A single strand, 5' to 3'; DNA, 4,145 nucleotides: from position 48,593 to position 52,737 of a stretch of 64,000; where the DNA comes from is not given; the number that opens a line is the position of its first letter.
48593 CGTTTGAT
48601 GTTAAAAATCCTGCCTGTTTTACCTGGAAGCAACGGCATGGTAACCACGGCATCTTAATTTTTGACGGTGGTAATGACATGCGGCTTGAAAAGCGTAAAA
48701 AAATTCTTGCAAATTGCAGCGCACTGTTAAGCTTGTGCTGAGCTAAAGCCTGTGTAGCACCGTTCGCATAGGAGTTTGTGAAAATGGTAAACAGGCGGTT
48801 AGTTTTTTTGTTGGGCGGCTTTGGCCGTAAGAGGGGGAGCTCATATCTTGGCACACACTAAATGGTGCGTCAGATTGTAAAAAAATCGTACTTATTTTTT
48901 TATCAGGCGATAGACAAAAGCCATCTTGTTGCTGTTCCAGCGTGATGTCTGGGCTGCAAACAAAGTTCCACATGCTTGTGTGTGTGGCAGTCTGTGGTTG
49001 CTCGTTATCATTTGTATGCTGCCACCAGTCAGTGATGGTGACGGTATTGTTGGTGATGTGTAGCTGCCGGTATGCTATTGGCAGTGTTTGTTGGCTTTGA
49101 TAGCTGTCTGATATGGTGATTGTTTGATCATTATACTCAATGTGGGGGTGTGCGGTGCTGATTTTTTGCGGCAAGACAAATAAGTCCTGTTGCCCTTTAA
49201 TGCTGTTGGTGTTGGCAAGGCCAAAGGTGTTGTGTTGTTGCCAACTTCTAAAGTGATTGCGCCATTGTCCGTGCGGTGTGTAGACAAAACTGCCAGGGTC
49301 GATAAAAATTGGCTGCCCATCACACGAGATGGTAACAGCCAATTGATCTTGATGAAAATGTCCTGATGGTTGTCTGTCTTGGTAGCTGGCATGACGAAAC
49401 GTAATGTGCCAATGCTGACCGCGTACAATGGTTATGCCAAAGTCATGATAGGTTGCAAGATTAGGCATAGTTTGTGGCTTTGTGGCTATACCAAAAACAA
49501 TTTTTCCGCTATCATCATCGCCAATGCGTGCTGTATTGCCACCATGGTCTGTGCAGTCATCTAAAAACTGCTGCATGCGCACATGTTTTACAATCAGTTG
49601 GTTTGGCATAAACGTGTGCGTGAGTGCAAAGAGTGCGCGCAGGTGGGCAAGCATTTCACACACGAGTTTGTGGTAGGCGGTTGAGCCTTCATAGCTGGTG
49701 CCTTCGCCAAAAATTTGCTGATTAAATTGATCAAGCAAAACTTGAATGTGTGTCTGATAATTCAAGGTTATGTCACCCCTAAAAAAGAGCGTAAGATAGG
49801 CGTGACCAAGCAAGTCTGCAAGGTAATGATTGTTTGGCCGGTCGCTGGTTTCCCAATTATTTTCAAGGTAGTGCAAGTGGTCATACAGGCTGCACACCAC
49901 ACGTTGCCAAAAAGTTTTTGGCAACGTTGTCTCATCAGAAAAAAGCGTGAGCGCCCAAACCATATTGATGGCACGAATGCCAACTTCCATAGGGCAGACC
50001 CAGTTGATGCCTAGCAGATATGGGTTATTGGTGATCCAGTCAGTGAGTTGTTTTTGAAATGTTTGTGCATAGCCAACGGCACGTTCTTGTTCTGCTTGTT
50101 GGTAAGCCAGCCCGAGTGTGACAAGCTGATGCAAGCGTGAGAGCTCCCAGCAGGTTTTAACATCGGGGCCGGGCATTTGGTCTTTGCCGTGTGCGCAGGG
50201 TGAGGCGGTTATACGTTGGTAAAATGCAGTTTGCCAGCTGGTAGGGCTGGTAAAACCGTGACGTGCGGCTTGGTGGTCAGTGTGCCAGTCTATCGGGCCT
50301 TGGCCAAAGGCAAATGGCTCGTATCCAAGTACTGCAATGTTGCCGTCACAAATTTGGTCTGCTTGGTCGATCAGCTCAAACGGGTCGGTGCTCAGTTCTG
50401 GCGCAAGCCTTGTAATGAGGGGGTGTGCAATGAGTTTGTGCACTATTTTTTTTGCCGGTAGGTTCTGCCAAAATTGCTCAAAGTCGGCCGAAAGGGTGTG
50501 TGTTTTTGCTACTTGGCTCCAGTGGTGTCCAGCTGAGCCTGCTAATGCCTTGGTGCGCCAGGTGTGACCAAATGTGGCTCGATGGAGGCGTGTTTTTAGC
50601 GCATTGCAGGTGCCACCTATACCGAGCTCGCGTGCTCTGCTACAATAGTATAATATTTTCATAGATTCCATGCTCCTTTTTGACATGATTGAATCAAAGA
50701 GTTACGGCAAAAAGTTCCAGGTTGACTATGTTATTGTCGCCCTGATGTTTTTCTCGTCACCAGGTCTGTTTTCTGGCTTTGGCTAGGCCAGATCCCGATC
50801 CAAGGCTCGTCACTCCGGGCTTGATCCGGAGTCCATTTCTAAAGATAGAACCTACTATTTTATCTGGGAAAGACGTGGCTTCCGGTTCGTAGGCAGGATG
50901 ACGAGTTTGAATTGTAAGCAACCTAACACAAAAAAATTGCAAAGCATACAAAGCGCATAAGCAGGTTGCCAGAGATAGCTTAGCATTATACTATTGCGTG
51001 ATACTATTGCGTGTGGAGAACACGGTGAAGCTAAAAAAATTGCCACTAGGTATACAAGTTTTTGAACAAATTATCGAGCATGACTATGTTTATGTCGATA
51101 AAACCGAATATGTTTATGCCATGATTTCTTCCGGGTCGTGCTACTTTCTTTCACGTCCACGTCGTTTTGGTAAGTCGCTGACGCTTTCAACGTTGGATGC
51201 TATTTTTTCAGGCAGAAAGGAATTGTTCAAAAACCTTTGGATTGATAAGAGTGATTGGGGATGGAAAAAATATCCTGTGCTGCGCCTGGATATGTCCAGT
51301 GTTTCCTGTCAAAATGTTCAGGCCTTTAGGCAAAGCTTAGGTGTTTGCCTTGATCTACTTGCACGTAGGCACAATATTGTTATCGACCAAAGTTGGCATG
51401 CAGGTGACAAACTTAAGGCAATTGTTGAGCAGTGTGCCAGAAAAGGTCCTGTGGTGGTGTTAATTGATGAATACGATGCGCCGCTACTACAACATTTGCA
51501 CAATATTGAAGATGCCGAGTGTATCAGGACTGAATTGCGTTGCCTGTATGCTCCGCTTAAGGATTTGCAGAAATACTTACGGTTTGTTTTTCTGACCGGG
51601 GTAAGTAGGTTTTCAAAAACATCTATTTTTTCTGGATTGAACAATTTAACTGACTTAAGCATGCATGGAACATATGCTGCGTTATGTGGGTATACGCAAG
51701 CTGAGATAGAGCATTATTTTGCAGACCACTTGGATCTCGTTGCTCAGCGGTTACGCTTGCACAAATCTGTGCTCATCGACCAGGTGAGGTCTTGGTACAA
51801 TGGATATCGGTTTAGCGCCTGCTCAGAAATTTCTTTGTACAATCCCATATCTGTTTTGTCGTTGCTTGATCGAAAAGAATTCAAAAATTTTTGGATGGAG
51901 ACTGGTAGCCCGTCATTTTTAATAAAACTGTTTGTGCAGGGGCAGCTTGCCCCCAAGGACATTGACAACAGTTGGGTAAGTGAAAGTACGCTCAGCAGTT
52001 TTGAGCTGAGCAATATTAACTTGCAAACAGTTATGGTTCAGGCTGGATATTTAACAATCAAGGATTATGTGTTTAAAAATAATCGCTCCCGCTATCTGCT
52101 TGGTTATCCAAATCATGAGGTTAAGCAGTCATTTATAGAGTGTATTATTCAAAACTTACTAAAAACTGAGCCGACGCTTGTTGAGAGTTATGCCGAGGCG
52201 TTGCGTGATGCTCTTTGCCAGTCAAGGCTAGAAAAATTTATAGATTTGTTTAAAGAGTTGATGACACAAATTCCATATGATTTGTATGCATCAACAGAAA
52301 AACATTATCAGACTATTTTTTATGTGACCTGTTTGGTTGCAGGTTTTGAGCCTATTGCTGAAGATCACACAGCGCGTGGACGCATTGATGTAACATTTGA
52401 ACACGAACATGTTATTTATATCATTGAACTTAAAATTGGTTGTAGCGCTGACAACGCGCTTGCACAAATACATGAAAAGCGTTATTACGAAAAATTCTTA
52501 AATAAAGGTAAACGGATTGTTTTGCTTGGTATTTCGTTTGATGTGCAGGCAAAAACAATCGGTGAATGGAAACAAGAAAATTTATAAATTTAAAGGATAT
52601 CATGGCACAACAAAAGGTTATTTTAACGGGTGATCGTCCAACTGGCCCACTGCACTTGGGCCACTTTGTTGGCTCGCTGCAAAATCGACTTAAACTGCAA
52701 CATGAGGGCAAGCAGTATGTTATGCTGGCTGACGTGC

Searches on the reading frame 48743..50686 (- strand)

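Call 13: search_protein_families(library=pfam, proteins=[window:48743-50686:-], max_evalue=0.00001)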
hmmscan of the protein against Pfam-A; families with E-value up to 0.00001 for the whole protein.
window:48743-50686:- (647 aa): 2 families
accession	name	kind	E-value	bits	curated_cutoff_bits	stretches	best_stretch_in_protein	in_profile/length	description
PF07940.18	Hepar_II_III_C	-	3.9e-21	76.1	24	1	409-633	5-225/237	Heparinase II/III-like, C-terminal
PF16889.11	Hepar_II_III_N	-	3.2e-13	50.2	22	1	161-349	92-269/340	Heparinase II/III N-terminus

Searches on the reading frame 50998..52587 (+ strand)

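Call 13: search_protein_families(library=pfam, proteins=[window:50998-52587:+], max_evalue=0.00001)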
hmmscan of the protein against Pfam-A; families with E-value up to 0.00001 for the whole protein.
window:50998-52587:+ (529 aa): 2 families
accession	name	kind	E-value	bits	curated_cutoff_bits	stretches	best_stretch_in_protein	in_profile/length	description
PF09820.16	AAA-ATPase_like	-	5.7e-61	206.3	26.1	1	16-211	1-201/201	Predicted AAA-ATPase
PF08011.17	PDDEXK_9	-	1.6e-18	67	25.5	1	433-524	2-105/105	PD-(D/E)XK nuclease superfamily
